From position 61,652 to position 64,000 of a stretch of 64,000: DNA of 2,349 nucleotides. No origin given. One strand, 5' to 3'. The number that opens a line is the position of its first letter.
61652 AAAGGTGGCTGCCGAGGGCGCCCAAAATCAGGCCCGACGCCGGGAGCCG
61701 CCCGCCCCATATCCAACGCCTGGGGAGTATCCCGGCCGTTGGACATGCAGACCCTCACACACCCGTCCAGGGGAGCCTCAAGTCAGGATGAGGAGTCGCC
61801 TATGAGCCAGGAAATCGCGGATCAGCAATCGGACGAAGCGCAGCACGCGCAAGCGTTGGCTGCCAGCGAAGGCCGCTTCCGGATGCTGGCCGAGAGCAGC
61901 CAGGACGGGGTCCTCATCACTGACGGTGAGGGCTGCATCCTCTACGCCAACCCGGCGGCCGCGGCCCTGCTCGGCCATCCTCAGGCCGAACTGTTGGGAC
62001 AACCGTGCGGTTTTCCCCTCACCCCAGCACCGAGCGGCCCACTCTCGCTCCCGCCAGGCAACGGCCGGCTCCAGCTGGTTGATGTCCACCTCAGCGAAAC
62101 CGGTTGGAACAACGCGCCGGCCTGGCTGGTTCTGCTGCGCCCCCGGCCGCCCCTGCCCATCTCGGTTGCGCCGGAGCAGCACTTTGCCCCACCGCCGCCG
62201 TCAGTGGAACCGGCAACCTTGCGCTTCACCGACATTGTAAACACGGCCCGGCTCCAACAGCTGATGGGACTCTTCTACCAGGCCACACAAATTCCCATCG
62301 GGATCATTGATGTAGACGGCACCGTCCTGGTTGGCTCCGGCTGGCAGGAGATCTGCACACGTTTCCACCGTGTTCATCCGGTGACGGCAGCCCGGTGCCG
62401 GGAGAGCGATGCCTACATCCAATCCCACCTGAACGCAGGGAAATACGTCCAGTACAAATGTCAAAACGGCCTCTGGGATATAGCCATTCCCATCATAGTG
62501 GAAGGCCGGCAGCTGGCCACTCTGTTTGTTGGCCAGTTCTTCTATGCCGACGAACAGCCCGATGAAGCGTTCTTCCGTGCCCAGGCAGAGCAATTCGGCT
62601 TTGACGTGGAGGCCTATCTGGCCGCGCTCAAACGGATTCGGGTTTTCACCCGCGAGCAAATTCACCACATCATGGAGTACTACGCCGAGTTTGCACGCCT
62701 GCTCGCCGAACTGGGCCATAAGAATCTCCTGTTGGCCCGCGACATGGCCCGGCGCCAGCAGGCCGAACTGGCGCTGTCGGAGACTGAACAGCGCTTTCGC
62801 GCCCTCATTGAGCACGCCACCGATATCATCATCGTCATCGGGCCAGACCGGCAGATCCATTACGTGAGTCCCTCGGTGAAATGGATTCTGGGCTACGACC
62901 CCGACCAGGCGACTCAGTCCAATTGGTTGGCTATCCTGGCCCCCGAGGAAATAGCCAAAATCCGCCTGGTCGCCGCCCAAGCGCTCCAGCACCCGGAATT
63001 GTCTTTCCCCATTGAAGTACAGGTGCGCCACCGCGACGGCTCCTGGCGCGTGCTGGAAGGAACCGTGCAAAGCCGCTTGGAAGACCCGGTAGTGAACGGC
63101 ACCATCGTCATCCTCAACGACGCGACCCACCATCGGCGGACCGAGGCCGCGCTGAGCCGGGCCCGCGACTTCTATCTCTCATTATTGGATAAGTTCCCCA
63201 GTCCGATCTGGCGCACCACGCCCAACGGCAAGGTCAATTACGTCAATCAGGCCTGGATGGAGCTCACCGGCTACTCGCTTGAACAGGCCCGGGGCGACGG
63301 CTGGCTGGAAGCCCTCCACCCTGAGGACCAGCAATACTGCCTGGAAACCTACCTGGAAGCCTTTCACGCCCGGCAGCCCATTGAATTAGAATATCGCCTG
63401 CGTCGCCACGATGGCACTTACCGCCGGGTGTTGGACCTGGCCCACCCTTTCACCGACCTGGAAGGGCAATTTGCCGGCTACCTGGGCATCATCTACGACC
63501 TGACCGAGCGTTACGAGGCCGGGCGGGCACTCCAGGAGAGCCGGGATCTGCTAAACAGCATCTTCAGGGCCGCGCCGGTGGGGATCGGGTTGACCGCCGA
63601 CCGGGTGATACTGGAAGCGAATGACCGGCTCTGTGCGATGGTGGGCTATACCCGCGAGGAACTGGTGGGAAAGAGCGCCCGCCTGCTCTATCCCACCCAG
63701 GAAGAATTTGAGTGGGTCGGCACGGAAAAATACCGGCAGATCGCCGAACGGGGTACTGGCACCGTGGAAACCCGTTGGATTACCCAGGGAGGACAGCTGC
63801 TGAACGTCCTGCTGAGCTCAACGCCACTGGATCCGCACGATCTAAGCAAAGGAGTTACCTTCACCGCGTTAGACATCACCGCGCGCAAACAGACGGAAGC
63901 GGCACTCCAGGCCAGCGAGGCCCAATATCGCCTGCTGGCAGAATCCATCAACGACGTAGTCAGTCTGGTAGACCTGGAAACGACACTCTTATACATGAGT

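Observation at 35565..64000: About 28 kb island devoted almost entirely to two-component and PAS/GAF signalling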

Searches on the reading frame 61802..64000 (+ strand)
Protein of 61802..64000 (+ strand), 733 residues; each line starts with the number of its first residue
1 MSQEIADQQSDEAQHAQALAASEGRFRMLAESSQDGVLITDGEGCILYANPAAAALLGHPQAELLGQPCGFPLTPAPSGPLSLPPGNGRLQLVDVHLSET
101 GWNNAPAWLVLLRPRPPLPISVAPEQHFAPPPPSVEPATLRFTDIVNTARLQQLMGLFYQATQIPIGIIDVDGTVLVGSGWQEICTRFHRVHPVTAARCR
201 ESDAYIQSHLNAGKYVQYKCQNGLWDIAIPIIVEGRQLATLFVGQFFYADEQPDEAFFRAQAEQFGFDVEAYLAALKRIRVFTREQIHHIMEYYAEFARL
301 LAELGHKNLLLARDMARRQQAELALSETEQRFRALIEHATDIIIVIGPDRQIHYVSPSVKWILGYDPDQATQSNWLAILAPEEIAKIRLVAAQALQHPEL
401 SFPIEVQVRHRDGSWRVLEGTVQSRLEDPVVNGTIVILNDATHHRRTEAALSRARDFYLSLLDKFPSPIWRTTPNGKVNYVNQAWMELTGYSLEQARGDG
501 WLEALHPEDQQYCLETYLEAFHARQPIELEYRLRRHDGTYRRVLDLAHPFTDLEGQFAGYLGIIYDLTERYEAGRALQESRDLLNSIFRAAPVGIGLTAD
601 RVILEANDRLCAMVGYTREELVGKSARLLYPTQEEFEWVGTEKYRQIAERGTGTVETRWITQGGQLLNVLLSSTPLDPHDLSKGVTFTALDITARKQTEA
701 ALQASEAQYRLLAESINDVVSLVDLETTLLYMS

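Call 9: search_protein_families(library=pfam, proteins=[window:61802-64000:+], max_evalue=0.001)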
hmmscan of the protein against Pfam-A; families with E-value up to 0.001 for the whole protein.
window:61802-64000:+ (733 aa): 7 families
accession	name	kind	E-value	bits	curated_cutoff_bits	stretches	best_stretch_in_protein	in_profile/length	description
PF10114.15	PocR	-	8e-52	175.7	23.9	1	144-305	1-161/162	Sensory domain found in PocR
PF00989.32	PAS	-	1.2e-42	144.9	22.6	4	458-566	3-112/113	PAS fold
PF08447.18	PAS_3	-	1e-37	128.7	25.6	2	480-564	3-89/89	PAS fold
PF08448.16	PAS_4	-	3.1e-37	127.6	23.1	4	462-572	1-110/110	PAS fold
PF13426.13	PAS_9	-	2.2e-33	115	27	3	468-569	3-103/103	PAS domain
PF13188.13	PAS_8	-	1.7e-31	107.5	21.8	2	25-71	2-45/65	PAS domain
PF24820.1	Diguanyl_cycl_sensor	-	3e-05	24.4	28.1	0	34-67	6-39/109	Diguanylate cyclase-like sensor domain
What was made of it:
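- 61802..64000 (+): PAS-PocR-3xPAS N-terminal part of a third histidine kinase, cut by the window end (unit C). Pfam PocR, 8e-52 (call 9).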

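Call 61: find_homologous_proteins(query=window:61802-64000:+)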
Query window:61802-64000:+ (733 aa): 199 proteins with E <= 0.001 among 8000 candidates; the best 120 are listed.
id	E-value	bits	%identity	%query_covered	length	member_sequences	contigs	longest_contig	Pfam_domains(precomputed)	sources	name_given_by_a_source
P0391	0.0e+0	1661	99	100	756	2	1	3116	PF08447.19,PF13426.14,PF13188.14,PF24820.2,PF10114.16,PF08448.17,PF00989.32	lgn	-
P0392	0.0e+0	1558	93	99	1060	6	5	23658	PF08447.19,PF13426.14,PF13188.14,PF24820.2,PF10114.16,PF08448.17,PF02518.32,PF00989.32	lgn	-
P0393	0.0e+0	1472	88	99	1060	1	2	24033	PF08447.19,PF13426.14,PF13188.14,PF10114.16,PF08448.17,PF02518.32,PF00989.32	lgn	-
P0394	1.0e-105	373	48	54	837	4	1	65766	PF08447.19,PF13426.14,PF13188.14,PF13185.13,PF12860.14,PF01590.33,PF08448.17,PF02518.32,PF13492.13,PF00512.32,PF00989.32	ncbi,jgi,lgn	-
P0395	6.3e-104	367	47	54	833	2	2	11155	PF08447.19,PF13426.14,PF13188.14,PF13185.13,PF01590.33,PF08448.17,PF02518.32,PF13492.13,PF00512.32,PF00989.32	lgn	-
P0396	1.7e-87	312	51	42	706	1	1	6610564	PF10114.16,PF08448.17,PF02518.32,PF00512.32,PF00072.31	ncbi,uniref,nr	ncbi:hypothetical protein DENIS_1257 [Desulfonema ishimotonii]|uniref:histidine kinase n=1 Tax=Desul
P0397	5.7e-83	297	35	60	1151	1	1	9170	PF08447.19,PF13426.14,PF13188.14,PF10114.16,PF08448.17,PF02518.32,PF00512.32,PF00989.32,PF00072.31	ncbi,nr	ncbi:MAG: PAS domain-containing protein [Magnetococcales bacterium]|nr:PAS domain-containing protein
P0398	6.4e-83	297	32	67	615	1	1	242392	PF08447.19,PF13426.14,PF13188.14,PF10114.16,PF08448.17,PF00989.32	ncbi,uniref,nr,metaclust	ncbi:PAS domain S-box-containing protein [Syntrophus gentianae]|uniref:PAS domain S-box-containing p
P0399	1.8e-82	296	34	77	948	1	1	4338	PF08447.19,PF13426.14,PF13188.14,PF10114.16,PF08448.17,PF02518.32,PF00512.32,PF00989.32,PF00072.31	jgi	-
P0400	1.0e-81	293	34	44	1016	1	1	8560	PF08447.19,PF13426.14,PF13188.14,PF08448.17,PF00989.32,PF00072.31,PF14598.13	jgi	jgi:PAS domain S-box-containing protein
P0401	4.4e-78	281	28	77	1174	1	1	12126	PF08447.19,PF13426.14,PF13188.14,PF10114.16,PF07730.20,PF08448.17,PF02518.32,PF00989.32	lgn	-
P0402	1.0e-77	280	34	68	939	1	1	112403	PF08447.19,PF13426.14,PF13188.14,PF12860.14,PF24820.2,PF10114.16,PF08448.17,PF02518.32,PF00989.32,PF00072.31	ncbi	-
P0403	1.9e-77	279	36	59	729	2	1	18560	PF08447.19,PF13426.14,PF13188.14,PF10114.16,PF08448.17,PF02518.32,PF00512.32,PF00989.32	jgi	jgi:PAS domain S-box-containing protein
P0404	3.6e-75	272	33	67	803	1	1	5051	PF08447.19,PF13426.14,PF13188.14,PF12860.14,PF10114.16,PF08448.17,PF02518.32,PF00512.32,PF00989.32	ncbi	-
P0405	4.2e-75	271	38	45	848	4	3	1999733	PF08447.19,PF13426.14,PF10114.16,PF08448.17,PF02518.32,PF00989.32,PF00072.31,PF14598.13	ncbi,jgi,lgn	jgi:PAS domain S-box-containing protein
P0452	6.1e-47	178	41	28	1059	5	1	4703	PF10114.16,PF02518.32,PF00512.32,PF00072.31,PF03924.20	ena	-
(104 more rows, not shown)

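Call 62: find_encoding_contigs(protein=P0392, flank=10000, max_places=3)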
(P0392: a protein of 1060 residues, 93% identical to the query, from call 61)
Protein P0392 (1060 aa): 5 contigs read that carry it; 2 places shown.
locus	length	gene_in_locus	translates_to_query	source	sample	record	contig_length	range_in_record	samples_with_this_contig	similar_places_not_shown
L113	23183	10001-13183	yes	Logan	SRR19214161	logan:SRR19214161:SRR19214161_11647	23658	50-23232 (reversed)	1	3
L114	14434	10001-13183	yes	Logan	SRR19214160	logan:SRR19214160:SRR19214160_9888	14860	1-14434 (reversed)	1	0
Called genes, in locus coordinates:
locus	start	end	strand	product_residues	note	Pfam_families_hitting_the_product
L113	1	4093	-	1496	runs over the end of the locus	PF14417:MEDS, PF08447:PAS_3, PF08447:PAS_3, PF01590:GAF, PF13185:GAF_2, PF13492:GAF_3, PF00989:PAS, PF08448:PAS_4, +21 more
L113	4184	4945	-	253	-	PF13938:DUF4213, PF04016:DUF364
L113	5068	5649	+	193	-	PF00300:His_Phos_1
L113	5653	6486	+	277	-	PF09858:DUF2085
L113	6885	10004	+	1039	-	PF00072:Response_reg, PF00989:PAS, PF08448:PAS_4, PF00989:PAS, PF08447:PAS_3, PF08448:PAS_4, PF00989:PAS, PF08447:PAS_3, +16 more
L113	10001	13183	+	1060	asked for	PF10114:PocR, PF08447:PAS_3, PF08448:PAS_4, PF00989:PAS, PF08448:PAS_4, PF08447:PAS_3, PF13426:PAS_9, PF13426:PAS_9, +7 more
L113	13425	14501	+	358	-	PF00266:Aminotran_5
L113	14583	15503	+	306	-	PF00389:2-Hacid_dh, PF02826:2-Hacid_dh_C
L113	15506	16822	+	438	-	PF06245:DUF1015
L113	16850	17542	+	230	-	PF00702:Hydrolase, PF13419:HAD_2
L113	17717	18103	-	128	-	PF16320:Ribosomal_L12_N, PF00542:Ribosomal_L12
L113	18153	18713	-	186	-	PF00466:Ribosomal_L10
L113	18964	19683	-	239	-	PF00687:Ribosomal_L1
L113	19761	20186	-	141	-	PF03946:Ribosomal_L11_N, PF00298:Ribosomal_L11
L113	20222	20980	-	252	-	PF02357:NusG, PF00467:KOW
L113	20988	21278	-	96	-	PF00584:SecE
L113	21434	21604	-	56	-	PF00471:Ribosomal_L33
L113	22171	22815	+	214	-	-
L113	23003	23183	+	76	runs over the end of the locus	?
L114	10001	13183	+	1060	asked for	PF10114:PocR, PF08447:PAS_3, PF08448:PAS_4, PF00989:PAS, PF08448:PAS_4, PF08447:PAS_3, PF13426:PAS_9, PF13426:PAS_9, +7 more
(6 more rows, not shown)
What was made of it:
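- On Horizontally acquired genomic island: The same layout occurs in a 93%-identical relative (call 62).
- Tried and rejected: The end of the cluster was reached instead through homologue P0392 (call 62).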

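Call 63: search_protein_families(library=pfam, proteins=[P0392], max_evalue=0.01)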
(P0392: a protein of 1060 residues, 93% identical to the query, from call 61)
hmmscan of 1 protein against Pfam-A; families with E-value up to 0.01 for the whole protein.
P0392 (1060 aa): 9 families
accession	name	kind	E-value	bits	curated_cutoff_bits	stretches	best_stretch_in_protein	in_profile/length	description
PF10114.15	PocR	-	1.6e-51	174.7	23.9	1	144-305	1-161/162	Sensory domain found in PocR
PF08448.16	PAS_4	-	6.2e-44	149.2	23.1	3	462-572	1-110/110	PAS fold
PF00989.32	PAS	-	4.9e-42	142.9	22.6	4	458-566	3-112/113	PAS fold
PF08447.18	PAS_3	-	9.7e-38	128.8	25.6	2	479-563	2-88/89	PAS fold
PF13426.13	PAS_9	-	6.6e-36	123.2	27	4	468-569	3-103/103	PAS domain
PF13188.13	PAS_8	-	1.6e-28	98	21.8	3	25-70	2-44/65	PAS domain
PF02518.31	HATPase_c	-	4.9e-09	37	26.4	1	958-1059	7-109/111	Histidine kinase-, DNA gyrase B-, and HSP90-like ATPase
PF24820.1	Diguanyl_cycl_sensor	-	7.4e-06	26.3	28.1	0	31-67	3-39/109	Diguanylate cyclase-like sensor domain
PF00512.31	HisKA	-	0.00061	20.2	26.9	1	844-907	2-65/66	His Kinase A (phospho-acceptor) domain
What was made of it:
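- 61802..64000 (+): Homologues P0392 and P0393 (93% and 88% identical, 1060 aa) carry HATPase_c; P0392 was also scanned and has HisKA at 844-907 and HATPase_c at 958-1059 (calls 61, 63).
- On Classical two-component system (HisKA kinase + Asp receiver): The PocR kinase is judged through homologue P0392 (call 63).
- Checked: A 93%-identical homologue, P0392 (1060 aa), has HisKA and HATPase_c (calls 61, 63).
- The same pair occurs in L113 with a 4-bp overlap, and the homologue is a kinase (calls 61-63).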
